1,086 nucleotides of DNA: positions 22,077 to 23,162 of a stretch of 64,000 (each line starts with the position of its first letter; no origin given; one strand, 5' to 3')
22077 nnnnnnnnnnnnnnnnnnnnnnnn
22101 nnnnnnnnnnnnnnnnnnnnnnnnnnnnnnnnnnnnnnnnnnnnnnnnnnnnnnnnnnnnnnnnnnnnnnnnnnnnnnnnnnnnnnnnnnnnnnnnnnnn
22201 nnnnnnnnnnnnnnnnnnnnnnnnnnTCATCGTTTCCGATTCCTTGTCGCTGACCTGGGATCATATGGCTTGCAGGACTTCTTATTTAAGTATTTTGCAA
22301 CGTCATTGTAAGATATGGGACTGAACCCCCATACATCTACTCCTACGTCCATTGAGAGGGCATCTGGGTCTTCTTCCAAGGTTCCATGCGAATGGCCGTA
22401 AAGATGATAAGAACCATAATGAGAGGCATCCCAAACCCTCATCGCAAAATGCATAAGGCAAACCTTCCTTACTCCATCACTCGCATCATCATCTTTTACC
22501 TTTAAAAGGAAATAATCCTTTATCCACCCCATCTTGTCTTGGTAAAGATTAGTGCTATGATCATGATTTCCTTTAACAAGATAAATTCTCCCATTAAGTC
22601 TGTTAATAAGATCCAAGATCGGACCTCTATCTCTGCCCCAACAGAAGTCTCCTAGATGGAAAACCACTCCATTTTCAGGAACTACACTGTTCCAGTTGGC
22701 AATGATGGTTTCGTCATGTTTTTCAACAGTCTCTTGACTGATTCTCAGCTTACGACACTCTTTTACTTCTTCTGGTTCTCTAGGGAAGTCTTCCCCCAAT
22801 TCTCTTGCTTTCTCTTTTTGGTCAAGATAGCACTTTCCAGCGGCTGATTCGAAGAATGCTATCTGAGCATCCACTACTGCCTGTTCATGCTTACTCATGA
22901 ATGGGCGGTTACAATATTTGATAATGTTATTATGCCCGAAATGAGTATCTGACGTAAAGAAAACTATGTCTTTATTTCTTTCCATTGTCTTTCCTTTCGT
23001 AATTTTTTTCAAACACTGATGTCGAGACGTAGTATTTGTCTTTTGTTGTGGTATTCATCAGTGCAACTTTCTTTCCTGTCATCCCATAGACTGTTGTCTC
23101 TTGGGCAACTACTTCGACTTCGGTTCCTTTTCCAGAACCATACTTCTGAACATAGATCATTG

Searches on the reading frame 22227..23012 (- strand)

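Call 75: search_protein_families(library=pfam, proteins=[window:22227-23012:-], max_evalue=0.001)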
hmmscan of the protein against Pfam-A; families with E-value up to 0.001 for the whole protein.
window:22227-23012:- (261 aa): 1 family
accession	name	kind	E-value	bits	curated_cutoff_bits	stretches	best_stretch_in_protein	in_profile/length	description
PF00149.33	Metallophos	-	2.4e-05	25.3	21.5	1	98-166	13-93/191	Calcineurin-like phosphoesterase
